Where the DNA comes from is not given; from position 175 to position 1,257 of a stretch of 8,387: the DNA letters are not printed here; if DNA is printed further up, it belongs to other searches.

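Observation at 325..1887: ACT-less aspartokinase leading an aspartate-semialdehyde-dependent aro operon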

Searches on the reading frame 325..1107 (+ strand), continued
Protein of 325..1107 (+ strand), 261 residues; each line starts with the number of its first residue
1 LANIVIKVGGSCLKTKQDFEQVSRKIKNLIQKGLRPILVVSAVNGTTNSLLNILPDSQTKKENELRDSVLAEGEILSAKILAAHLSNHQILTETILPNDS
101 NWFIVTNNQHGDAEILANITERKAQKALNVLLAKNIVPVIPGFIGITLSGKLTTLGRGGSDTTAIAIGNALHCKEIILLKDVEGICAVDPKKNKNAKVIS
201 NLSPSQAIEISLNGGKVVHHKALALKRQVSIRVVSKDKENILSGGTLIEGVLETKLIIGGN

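Call 32: find_encoding_contigs(protein=P0132, flank=6000, max_places=4)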
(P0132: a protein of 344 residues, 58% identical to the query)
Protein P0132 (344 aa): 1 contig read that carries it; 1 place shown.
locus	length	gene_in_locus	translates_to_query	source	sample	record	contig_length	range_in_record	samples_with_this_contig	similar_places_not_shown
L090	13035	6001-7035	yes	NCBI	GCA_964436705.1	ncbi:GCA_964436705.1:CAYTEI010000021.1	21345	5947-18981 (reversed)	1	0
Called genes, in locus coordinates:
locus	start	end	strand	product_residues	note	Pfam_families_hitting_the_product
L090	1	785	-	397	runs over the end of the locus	PF04165:DUF401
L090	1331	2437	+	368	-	PF13026:DUF3887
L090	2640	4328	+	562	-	PF03553:Na_H_antiporter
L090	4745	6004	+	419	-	PF00696:AA_kinase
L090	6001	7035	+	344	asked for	PF01118:Semialdhyde_dh, PF02774:Semialdhyde_dhC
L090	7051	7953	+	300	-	PF00288:GHMP_kinases_N, PF08544:GHMP_kinases_C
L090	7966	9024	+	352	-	PF00291:PALP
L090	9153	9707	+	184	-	PF01966:HD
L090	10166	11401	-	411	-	PF01979:Amidohydro_1 (weak), PF07969:Amidohydro_3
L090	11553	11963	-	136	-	PF01814:Hemerythrin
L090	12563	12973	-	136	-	PF01814:Hemerythrin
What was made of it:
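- Related organisms have ask-asd-thrB-thrC (L090, call 32).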

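Call 33: find_encoding_contigs(protein=P0126, flank=6000, max_places=4)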
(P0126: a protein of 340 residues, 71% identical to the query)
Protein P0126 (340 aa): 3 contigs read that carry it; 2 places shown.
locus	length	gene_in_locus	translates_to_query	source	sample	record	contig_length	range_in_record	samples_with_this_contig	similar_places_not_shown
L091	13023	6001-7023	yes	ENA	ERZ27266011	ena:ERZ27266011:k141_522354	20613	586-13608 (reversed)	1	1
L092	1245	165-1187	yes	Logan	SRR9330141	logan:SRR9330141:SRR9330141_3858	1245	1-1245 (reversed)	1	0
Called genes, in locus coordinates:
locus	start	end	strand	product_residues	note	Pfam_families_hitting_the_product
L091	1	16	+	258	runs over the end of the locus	PF00491:Arginase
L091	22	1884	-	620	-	PF06202:GDE_C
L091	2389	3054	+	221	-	-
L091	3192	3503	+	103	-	-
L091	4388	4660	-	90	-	-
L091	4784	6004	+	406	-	PF00696:AA_kinase, PF13840:ACT_7, PF22468:ACT_9, PF01842:ACT (weak)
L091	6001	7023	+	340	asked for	PF01118:Semialdhyde_dh, PF02774:Semialdhyde_dhC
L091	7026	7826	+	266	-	PF01791:DeoC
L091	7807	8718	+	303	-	PF01959:DHQS, PF26558:DHQS_2nd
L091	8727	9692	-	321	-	-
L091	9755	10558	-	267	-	PF12146:Hydrolase_4, PF00561:Abhydrolase_1, PF12697:Abhydrolase_6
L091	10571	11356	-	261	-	PF12146:Hydrolase_4 (faint)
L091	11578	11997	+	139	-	-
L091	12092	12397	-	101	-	PF01503:PRA-PH (weak), PF03819:MazG (weak)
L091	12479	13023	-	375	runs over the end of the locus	?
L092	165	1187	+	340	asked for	PF01118:Semialdhyde_dh, PF02774:Semialdhyde_dhC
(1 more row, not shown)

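Call 34: search_solved_structures(query=window:325-1107:+, max_evalue=0.00001, show_alignments=3)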
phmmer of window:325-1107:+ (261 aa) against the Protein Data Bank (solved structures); distinct sequences matched with E-value up to 0.00001: 11.
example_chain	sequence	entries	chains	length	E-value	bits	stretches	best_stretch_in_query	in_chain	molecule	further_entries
5yei_C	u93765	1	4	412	1.1e-23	87.2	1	1-239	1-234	Aspartokinase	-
2cdq_A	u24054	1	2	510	7.4e-23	84.4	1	64-250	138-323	ASPARTOKINASE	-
3c1m_A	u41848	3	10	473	1.1e-22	83.8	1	65-253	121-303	Probable aspartokinase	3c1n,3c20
2hmf_A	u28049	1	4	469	1.3e-22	83.6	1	64-253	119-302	Probable aspartokinase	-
3l76_A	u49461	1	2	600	2.4e-22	82.7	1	1-239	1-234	Aspartokinase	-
3aaw_A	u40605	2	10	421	8.8e-22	80.9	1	1-253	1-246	Aspartokinase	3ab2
3ab4_A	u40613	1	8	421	9e-22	80.9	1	1-253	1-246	Aspartokinase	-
2j0w_A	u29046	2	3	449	1e-17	67.6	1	64-249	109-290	LYSINE-SENSITIVE ASPARTOKINASE 3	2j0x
3tvi_A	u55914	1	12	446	4.3e-11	45.9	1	129-249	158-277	Aspartokinase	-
1gs5_A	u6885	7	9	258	1.2e-06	31.4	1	3-209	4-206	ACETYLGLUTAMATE KINASE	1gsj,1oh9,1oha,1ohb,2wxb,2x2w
2bty_A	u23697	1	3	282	2.8e-06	30.1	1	4-214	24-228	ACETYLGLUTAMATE KINASE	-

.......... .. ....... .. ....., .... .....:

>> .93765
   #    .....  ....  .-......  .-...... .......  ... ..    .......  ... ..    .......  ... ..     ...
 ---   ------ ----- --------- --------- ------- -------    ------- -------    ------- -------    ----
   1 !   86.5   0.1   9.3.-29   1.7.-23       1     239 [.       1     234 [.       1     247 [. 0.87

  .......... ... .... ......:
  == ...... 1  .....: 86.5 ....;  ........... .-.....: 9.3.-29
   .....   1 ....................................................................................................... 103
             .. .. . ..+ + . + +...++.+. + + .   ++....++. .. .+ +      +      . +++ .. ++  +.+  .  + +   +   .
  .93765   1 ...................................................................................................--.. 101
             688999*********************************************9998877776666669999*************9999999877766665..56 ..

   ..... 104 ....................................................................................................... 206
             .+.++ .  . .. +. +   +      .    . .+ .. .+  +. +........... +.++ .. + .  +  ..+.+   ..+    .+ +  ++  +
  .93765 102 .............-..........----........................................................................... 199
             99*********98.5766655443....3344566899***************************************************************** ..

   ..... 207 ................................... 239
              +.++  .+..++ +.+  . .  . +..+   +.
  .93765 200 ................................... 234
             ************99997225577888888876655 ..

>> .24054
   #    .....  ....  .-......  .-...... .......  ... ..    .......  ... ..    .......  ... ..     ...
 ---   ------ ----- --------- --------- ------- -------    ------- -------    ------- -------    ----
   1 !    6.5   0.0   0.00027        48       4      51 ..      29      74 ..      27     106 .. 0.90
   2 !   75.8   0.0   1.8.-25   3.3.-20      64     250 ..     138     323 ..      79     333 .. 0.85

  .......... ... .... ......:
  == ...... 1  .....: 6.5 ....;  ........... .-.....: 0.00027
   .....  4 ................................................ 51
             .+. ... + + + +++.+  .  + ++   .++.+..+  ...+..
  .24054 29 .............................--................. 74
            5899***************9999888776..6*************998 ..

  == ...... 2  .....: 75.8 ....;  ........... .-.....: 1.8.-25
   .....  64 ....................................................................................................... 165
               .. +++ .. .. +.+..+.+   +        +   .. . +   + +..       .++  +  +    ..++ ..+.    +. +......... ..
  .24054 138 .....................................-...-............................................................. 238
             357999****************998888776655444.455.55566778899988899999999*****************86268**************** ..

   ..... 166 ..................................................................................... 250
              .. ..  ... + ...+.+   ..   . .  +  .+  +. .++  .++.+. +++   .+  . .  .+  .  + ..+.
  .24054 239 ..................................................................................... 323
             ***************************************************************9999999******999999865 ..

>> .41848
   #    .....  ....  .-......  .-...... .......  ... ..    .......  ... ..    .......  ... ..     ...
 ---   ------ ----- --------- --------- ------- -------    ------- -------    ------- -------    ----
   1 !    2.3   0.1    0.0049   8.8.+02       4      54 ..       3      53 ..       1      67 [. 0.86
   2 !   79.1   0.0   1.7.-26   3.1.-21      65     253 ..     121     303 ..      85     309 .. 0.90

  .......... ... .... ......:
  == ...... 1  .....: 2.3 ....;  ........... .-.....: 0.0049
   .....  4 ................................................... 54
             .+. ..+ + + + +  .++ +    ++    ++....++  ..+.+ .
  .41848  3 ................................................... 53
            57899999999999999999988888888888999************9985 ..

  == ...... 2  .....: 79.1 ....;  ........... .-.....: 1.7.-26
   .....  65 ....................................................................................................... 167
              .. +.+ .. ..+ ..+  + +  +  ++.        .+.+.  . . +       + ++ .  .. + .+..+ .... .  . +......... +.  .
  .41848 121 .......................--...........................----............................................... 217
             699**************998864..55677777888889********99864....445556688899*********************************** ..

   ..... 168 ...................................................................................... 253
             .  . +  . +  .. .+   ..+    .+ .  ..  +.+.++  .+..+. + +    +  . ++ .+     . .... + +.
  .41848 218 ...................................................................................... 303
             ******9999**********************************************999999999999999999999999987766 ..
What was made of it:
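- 325..1110 (+): ask: 261-aa aspartokinase consisting of the catalytic domain only, with no ACT domains. It has a TTG start and no SD of its own. PDB sequence hits are to aspartokinase catalytic domains (call 34).
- PDB sequence hits are to aspartokinase catalytic domains: 5yei residues 1-234, 3aaw 1-246, 3c1m 121-303 (call 34).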

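Call 54: search_protein_representatives(protein=window:325-1107:+)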
Query: 261 residues. Proteins with E-value up to 0.001 (for the whole library): 12528; up to 1e-10: 7332; up to 1e-30: 70. The best 150 are listed.
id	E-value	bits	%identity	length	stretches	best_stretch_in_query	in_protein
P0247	1.6e-65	237.2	50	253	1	4-251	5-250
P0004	3.1e-54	200.3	44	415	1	3-258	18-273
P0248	3.7e-52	193.5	44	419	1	4-249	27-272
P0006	2.1e-51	191.0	42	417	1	4-255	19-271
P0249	2.9e-50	187.3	41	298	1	4-256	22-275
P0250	1.5e-47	178.4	40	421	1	3-258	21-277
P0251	2.3e-47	177.8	40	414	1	4-251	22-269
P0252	5.6e-47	176.5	40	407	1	5-252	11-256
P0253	6.4e-47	176.3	36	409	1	4-255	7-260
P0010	3.5e-45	170.6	41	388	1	3-253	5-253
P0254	8.4e-44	166.1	40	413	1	4-257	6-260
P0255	5.1e-43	163.6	38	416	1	4-256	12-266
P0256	6.3e-42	160.0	39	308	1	5-251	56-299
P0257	1.1e-41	159.1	38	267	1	5-254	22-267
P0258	4.3e-41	157.3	37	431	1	4-252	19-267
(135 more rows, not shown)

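Call 56: find_encoding_contigs(protein=P0247, flank=10000, max_places=6)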
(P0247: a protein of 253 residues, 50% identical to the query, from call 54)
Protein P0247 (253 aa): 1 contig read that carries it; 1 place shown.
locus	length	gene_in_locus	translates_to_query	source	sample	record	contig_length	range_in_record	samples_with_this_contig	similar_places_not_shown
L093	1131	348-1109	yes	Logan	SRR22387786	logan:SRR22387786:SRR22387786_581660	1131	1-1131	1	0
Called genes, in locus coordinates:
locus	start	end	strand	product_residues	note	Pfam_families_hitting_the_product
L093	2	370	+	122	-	?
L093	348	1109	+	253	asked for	PF00696:AA_kinase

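Call 60: find_homologous_proteins(query=A2, max_evalue=1e-30)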
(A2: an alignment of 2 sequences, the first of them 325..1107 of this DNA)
Query A2 (2 sequences) (261 aa, profile of the alignment): 774 proteins with E <= 1e-30 among 8000 candidates; the best 120 are listed.
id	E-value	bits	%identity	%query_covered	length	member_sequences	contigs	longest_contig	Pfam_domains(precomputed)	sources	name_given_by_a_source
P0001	1.0e-145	502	100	100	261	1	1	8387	PF00696.34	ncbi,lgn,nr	ncbi:MAG: hypothetical protein Q7S92_01700 [Candidatus Diapherotrites archaeon]|nr:hypothetical prot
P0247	4.8e-141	487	50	95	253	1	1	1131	PF00696.34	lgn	-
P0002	8.7e-72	260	44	95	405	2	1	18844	PF00696.34,PF22468.3,PF01842.32,PF13840.13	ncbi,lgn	ncbi:MAG: aspartate kinase [Nanoarchaeota archaeon]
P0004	9.2e-72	260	44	98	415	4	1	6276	PF00696.34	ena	-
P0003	2.1e-71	259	43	96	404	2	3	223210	PF00696.34,PF22468.3,PF01842.32,PF13840.13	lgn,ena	-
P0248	2.6e-69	252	44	94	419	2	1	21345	PF00696.34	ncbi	-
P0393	9.1e-69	250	43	96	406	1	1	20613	PF00696.34,PF22468.3,PF01842.32,PF13840.13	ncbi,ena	-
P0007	3.4e-68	248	40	96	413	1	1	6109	PF00696.34,PF22468.3,PF13840.13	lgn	-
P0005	3.1e-67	245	43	96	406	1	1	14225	PF00696.34,PF22468.3,PF13840.13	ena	-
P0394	1.2e-66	243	41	97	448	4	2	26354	PF00696.34,PF22468.3,PF01842.32,PF13840.13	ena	-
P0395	1.6e-65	239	39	97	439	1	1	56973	PF00696.34,PF22468.3,PF01842.32,PF13840.13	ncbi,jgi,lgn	-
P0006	2.7e-65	239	42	96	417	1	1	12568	PF00696.34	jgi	jgi:aspartate kinase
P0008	2.6e-64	235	41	96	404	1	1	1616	PF00696.34,PF22468.3,PF01842.32,PF13840.13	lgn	-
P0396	3.8e-63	231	39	96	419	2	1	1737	PF00696.34,PF22468.3,PF13840.13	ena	-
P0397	3.5e-62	228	43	97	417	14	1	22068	PF00696.34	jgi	-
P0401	5.2e-58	215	35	99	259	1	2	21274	PF00696.34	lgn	-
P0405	4.9e-57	211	40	95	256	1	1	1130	PF00696.34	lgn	-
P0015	2.1e-54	203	39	95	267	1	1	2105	PF00696.34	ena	-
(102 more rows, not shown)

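Call 61: find_encoding_contigs(protein=P0401, flank=10000, max_places=3)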
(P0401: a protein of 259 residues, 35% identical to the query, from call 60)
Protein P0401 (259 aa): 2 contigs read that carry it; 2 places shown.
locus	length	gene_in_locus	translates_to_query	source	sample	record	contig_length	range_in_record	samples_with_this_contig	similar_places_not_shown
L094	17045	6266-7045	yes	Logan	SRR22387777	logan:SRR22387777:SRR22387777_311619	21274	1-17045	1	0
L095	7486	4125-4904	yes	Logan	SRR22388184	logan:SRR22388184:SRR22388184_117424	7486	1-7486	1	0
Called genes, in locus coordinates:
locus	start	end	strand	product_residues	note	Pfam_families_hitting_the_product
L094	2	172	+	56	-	?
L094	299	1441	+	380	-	PF04715:, PF00425:Chorismate_bind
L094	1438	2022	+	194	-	PF00117:GATase, PF07722:Peptidase_C26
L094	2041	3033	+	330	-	PF02885:Glycos_trans_3N, PF00591:Glycos_transf_3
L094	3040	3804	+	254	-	PF00218:IGPS, PF01180:DHO_dh (weak)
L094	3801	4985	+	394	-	PF00291:PALP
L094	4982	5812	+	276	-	PF00290:Trp_syntA, PF01884:PcrB (faint), PF03060:NMO (weak), PF00977:His_biosynth (weak)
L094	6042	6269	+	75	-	-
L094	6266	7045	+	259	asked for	PF00696:AA_kinase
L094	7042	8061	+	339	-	PF01118:Semialdhyde_dh, PF02774:Semialdhyde_dhC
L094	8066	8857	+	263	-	PF01791:DeoC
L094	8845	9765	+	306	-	PF01959:DHQS, PF26558:DHQS_2nd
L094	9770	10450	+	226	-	PF01487:DHquinase_I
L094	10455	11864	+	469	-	PF08501:Shikimate_dh_N, PF01488:Shikimate_DH, PF03435:Sacchrp_dh_NADP (faint), PF13671:AAA_33 (faint), PF18317:SDH_C, PF01202:SKI, PF13238:AAA_18 (weak)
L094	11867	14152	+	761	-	PF00275:EPSP_synthase, PF01264:Chorismate_synt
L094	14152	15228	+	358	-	PF01817:CM_2, PF00800:PDT, PF01842:ACT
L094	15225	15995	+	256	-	PF02826:2-Hacid_dh_C (weak), PF03446:NAD_binding_2, PF03807:F420_oxidored, PF02153:PDH_N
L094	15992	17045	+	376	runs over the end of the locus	PF00155:Aminotran_1_2, PF00266:Aminotran_5, PF01053:Cys_Met_Meta_PP (weak)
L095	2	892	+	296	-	?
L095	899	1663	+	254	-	PF00218:IGPS, PF01180:DHO_dh (weak)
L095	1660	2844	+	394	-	PF00291:PALP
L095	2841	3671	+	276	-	PF00290:Trp_syntA, PF01884:PcrB (faint), PF03060:NMO (weak), PF00977:His_biosynth (weak)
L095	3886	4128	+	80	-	-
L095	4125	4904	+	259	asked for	PF00696:AA_kinase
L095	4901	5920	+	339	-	PF01118:Semialdhyde_dh, PF02774:Semialdhyde_dhC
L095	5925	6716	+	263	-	PF01791:DeoC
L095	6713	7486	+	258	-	?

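Call 62: find_encoding_contigs(protein=P0405, flank=10000, max_places=3)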
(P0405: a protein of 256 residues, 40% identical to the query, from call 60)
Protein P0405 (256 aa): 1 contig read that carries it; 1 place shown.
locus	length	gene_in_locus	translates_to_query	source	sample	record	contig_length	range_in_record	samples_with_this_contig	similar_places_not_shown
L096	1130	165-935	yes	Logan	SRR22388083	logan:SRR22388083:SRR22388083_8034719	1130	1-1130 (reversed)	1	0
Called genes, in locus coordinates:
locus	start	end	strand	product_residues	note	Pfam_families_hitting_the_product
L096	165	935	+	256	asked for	PF00696:AA_kinase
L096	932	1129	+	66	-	?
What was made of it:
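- asd follows the ACT-less relatives (calls 61, 62).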

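Call 69: predict_structure(alignment_id=A1)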
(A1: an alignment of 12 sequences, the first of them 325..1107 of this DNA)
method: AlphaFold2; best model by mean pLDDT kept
length: 261 residues; sequences in the alignment: 12
mean_pLDDT: 91.6   pTM: 0.90
mean pLDDT of the five models: 91.6, 91.1, 90.5, 90.1, 83.7
residues with pLDDT >= 90: 202; 70-90: 51; 50-70: 3; < 50: 5
segments of 3 or more residues with pLDDT < 50: 257-261
pLDDT, mean of each block of 10 residues (from residue 1): 94 95 97 97 88 80 90 96 98 96 96 94 97 97 96 94 97 96 86 87 93 86 92 95 95 57 32
secondary structure, 60 per line:
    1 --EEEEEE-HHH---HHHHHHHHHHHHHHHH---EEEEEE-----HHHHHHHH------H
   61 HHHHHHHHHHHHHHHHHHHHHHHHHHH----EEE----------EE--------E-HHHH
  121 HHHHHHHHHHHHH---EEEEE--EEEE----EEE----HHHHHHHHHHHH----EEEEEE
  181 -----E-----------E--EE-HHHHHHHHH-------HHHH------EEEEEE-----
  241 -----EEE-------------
elements in order: E3-8 H16-31 E35-40 H46-53 H60-87 E92-94 H117-133 E137-141 E144-147 E152-154 H159-170 E175-180 H204-212 H220-223 E230-235 E246-248
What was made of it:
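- On Aspartate kinase (EC 2.7.2.4), amino-acid-kinase fold: AF2 model has pLDDT 91.6 (call 69).
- Only residues 257-261 are disordered (call 69). The fold prediction is confident and complete (call 69).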
